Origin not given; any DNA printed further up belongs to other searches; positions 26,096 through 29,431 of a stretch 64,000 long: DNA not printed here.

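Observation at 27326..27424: Triple-hairpin palindromic repeat element inserted in-frame inside alaS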

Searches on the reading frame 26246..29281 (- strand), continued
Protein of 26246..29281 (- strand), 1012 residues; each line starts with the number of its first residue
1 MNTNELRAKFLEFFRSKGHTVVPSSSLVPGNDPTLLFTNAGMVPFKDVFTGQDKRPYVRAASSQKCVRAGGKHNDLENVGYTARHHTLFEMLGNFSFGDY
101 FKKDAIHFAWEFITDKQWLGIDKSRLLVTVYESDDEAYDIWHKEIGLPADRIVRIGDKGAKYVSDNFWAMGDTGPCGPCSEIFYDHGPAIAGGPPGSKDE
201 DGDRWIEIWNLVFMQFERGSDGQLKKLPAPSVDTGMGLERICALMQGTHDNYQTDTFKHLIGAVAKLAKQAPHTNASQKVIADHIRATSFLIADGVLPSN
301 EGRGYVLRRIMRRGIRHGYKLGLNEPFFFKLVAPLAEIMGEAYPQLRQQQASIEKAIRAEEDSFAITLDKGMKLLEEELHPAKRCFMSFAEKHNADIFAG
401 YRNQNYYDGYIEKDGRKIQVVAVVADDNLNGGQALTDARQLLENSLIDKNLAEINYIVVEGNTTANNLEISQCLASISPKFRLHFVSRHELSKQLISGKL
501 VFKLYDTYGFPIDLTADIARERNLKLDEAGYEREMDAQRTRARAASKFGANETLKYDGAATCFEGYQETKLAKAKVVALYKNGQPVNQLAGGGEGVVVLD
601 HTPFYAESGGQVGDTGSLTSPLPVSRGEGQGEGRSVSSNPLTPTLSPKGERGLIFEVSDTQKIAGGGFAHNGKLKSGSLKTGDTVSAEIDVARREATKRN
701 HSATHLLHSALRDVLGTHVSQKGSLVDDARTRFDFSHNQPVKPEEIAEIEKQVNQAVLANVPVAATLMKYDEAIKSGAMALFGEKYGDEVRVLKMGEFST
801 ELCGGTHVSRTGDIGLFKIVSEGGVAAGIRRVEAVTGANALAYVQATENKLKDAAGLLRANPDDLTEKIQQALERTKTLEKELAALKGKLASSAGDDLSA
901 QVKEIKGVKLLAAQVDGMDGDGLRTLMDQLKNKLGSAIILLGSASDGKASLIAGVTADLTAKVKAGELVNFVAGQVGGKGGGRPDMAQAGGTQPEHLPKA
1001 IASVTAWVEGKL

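Call 59: search_solved_structures(query=window:26246-29281:-, max_evalue=1e-20, show_alignments=1)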
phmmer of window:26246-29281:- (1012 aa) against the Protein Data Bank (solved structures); distinct sequences matched with E-value up to 1e-20: 15.
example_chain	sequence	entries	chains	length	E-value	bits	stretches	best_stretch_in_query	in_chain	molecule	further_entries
3hxu_A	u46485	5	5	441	7.1e-194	650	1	2-380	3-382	Alanyl-tRNA synthetase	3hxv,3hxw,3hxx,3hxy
3hxz_A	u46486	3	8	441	4.6e-193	647.3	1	2-380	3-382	Alanyl-tRNA synthetase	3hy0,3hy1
9jc7_A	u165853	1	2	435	1.1e-186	626.2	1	2-377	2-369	Alanine--tRNA ligase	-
9jdn_A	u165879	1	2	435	2.1e-186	625.3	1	2-377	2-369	Alanine--tRNA ligase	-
1riq_A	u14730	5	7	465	5.8e-142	478.2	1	2-381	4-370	Alanyl-tRNA synthetase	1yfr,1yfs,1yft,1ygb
3htz_A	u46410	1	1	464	5.8e-142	478.2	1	2-381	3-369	Alanyl-tRNA synthetase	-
4xem_A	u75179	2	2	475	6.3e-98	332.4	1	3-379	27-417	Alanine--tRNA ligase, cytoplasmic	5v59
5knn_A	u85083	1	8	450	6.4e-98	332.4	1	3-379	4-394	Alanine--tRNA ligase, cytoplasmic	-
4xeo_A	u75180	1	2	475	3.2e-97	330.1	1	3-379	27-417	Alanine--tRNA ligase, cytoplasmic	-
9x2i_A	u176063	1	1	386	1.8e-87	297.8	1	3-367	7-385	Alanine--tRNA ligase, cytoplasmic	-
9x2h_A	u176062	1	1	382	3.4e-87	296.9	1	3-364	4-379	Alanine--tRNA ligase, cytoplasmic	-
9x2j_A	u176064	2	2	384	4.8e-87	296.4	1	3-364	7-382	Alanine--tRNA ligase, cytoplasmic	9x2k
3wqy_A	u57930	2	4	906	1.7e-59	205.3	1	655-990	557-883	Alanine--tRNA ligase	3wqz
2zze_A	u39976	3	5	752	8.7e-47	163.2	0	657-833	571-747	Alanyl-tRNA synthetase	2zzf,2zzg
2ztg_A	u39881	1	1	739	1.4e-43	152.6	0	655-837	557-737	Alanyl-tRNA synthetase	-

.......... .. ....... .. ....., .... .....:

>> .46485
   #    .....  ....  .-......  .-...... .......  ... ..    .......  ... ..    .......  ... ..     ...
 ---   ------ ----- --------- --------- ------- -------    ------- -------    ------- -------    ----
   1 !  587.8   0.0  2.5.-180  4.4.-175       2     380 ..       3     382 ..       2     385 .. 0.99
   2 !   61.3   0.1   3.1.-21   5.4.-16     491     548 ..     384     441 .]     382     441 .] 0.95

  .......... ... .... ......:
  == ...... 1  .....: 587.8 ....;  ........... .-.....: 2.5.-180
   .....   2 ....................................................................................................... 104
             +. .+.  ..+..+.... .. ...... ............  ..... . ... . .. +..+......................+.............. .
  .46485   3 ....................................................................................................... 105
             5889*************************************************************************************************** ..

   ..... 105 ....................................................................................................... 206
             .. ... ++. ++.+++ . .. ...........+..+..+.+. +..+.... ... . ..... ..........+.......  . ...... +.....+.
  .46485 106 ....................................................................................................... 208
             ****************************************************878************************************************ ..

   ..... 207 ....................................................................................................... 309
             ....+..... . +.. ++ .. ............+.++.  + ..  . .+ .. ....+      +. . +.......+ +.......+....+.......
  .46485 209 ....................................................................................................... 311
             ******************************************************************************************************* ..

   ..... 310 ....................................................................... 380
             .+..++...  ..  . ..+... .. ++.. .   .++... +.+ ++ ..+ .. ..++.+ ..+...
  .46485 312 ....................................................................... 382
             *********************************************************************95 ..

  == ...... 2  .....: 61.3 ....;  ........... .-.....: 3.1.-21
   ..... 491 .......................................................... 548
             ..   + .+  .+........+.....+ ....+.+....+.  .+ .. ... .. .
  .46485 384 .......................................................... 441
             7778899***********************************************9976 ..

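Call 71: find_encoding_contigs(protein=P0108, flank=10000, max_places=1)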
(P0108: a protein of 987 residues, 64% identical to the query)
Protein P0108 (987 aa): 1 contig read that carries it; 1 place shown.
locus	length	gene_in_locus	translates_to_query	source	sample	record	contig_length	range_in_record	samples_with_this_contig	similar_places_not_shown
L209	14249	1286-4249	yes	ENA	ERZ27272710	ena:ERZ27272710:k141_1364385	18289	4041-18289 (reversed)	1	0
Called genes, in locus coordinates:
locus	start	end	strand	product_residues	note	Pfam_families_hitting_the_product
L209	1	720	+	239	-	?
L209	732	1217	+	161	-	PF21982:RecX_HTH1, PF02631:RecX_HTH2, PF21981:RecX_HTH3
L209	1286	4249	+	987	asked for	PF01411:tRNA-synt_2c, PF07973:tRNA_SAD, PF02272:DHHA1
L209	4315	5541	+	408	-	PF00696:AA_kinase, PF01842:ACT, PF22468:ACT_9, PF01842:ACT (weak), PF13840:ACT_7, PF22468:ACT_9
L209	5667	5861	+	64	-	PF02599:CsrA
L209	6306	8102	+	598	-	PF01336:tRNA_anti-codon, PF00152:tRNA-synt_2, PF02938:GAD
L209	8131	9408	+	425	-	PF02368:Big_2 (faint)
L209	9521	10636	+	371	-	PF02445:NadA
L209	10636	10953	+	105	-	-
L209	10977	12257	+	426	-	PF00464:SHMT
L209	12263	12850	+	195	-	PF22811:Zn_ribbon_NrdR, PF03477:ATP-cone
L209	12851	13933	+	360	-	PF00383:dCMP_cyt_deam_1, PF14437:MafB19-deam (weak), PF01872:RibD_C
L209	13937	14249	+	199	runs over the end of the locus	PF00677:Lum_binding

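Call 72: find_encoding_contigs(protein=P0081, flank=10000, max_places=1)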
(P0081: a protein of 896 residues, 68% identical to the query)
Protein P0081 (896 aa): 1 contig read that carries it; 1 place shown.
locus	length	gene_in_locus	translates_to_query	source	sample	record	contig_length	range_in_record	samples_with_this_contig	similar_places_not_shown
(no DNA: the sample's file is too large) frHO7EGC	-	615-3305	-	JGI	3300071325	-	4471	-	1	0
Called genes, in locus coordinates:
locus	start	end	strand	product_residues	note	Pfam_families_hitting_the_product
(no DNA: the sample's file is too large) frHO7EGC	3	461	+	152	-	?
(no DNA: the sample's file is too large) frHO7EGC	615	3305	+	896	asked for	PF01411:tRNA-synt_2c, PF07973:tRNA_SAD, PF02272:DHHA1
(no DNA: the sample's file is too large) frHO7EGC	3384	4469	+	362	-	?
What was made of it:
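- Tried and rejected: DNA for P0081 (the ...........-type insert) could not be fetched (call 72).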

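Call 74: predict_structure(alignment_id=A1)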
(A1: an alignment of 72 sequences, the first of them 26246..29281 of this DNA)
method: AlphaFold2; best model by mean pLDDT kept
length: 1012 residues; sequences in the alignment: 72
mean_pLDDT: 76.3   pTM: 0.56
mean pLDDT of the five models: 76.3, 74.6, 73.9, 73.0, 70.4
residues with pLDDT >= 90: 340; 70-90: 331; 50-70: 200; < 50: 141
segments of 3 or more residues with pLDDT < 50: 25-29, 31-99, 158-176, 215-220, 222-227, 487-491, 546-548, 628-647
pLDDT, mean of each block of 10 residues (from residue 1): 87 81 51 39 33 33 32 38 38 42 82 94 93 86 95 69 40 50 89 81 79 50 47 61 89 92 98 94 89 79 71 89 94 94 87 95 86 78 63 58 63 68 58 63 59 53 54 60 51 76 79 79 87 79 54 82 89 96 94 95 86 92 61 43 47 91 90 96 97 89 90 90 85 86 93 89 82 76 67 84 66 83 73 91 85 67 61 69 66 80 95 93 92 95 94 97 97 96 94 97 97 94
secondary structure, 60 per line:
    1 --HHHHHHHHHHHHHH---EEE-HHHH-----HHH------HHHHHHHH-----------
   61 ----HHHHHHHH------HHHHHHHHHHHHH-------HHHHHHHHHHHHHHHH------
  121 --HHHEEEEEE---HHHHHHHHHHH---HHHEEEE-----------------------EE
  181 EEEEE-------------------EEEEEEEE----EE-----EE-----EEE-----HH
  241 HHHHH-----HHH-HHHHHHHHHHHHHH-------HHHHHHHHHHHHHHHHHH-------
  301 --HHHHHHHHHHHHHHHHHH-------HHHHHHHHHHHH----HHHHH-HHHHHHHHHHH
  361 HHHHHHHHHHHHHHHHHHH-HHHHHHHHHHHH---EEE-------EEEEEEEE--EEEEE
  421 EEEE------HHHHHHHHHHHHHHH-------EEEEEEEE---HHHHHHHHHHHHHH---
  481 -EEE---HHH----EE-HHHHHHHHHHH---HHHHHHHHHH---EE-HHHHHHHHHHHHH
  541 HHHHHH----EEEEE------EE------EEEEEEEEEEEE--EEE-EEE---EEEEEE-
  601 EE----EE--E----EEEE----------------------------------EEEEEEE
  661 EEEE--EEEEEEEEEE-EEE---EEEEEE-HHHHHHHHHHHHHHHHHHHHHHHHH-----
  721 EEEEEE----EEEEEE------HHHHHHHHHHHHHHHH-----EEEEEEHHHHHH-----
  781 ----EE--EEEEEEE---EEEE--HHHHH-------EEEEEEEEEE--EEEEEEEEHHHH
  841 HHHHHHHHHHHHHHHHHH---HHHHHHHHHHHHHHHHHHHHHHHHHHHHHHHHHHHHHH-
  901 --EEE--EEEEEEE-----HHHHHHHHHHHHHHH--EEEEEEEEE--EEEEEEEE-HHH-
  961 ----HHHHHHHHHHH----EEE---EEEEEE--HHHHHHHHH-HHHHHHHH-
elements in order (helices of 4 or more, strands of 3 or more residues): H3-16 E20-22 H24-27 H42-49 H65-72 H79-91 H99-114 E126-131 H135-145 E152-155 E179-185 E205-212 E231-233 H239-245 H255-268 H276-293 H303-320 H328-339 H344-348 H350-379 H381-392 E396-398 E406-413 E416-424 H431-445 E453-460 H464-477 E482-484 H498-508 H512-521 H528-546 E551-555 E570-581 E584-586 E588-590 E594-599 E616-619 E654-664 E667-676 E678-680 E684-689 H691-715 E721-726 E731-736 H743-758 E764-769 H770-775 E789-795 E799-802 H805-809 E817-826 E829-836 H837-858 H862-899 E903-905 E908-914 H920-934 E937-945 E948-955 H965-975 E980-982 E986-991 H994-1002 H1004-1011
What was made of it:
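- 27320..27427 (-): 36 codons (AlaRS residues 619-654, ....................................) where the closest ortholog has 2 codons (GA). This is the translated insert, net +102 nt. AF2: coil throughout, pLDDT below 50 at 628-647, flanked by strands 616-619 and 654-664 with block pLDDT 91-92 (call 74).
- Call 74. The peptide is modelled as low-confidence coil (call 74).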

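Call 86: find_encoding_contigs(protein=P0112, flank=2000, max_places=1)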
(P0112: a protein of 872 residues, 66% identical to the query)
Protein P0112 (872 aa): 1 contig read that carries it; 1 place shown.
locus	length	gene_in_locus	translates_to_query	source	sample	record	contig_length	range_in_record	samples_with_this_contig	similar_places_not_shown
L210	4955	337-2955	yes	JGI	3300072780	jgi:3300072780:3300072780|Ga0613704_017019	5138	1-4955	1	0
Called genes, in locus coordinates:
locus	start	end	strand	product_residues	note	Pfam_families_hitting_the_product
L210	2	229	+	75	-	?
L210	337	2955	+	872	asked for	PF01411:tRNA-synt_2c, PF07973:tRNA_SAD, PF02272:DHHA1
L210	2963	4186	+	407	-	PF00696:AA_kinase, PF01842:ACT, PF22468:ACT_9 (weak), PF01842:ACT (weak), PF13840:ACT_7, PF22468:ACT_9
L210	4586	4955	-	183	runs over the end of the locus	?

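Call 87: find_encoding_contigs(protein=P0021, flank=10000, max_places=1)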
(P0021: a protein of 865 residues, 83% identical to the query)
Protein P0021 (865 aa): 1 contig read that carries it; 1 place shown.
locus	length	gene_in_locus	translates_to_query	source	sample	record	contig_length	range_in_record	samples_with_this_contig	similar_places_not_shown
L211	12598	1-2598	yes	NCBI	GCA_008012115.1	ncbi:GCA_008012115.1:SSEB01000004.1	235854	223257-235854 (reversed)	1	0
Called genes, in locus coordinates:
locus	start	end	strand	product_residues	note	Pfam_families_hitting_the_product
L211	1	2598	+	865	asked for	PF01411:tRNA-synt_2c, PF07973:tRNA_SAD, PF02272:DHHA1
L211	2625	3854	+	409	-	PF00696:AA_kinase, PF01842:ACT, PF22468:ACT_9 (weak), PF01842:ACT (weak), PF13840:ACT_7, PF22468:ACT_9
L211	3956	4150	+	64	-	PF02599:CsrA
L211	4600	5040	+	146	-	PF13560:HTH_31 (weak), PF01381:HTH_3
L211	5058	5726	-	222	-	PF00440:TetR_N (weak), PF21943:TetR_C_46 (weak)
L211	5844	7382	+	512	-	PF00743:FMO-like, PF01266:DAO (faint), PF07992:Pyr_redox_2, PF13434:Lys_Orn_oxgnase (faint), PF13450:NAD_binding_8, PF13738:Pyr_redox_3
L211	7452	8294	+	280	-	PF00106:adh_short, PF08659:KR, PF13561:adh_short_C2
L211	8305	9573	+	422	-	PF00724:Oxidored_FMN, PF03060:NMO (weak)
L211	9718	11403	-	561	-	PF01120:Alpha_L_fucos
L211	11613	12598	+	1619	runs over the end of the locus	PF21075:GDH_ACT1, PF21073:GDH_HM1, PF21076:GDH_ACT2, PF21079:GDH_HM2 (weak), PF21077:GDH_ACT3, PF21078:GDH_HM3, PF05088:Bac_GDH_CD, PF21074:GDH_C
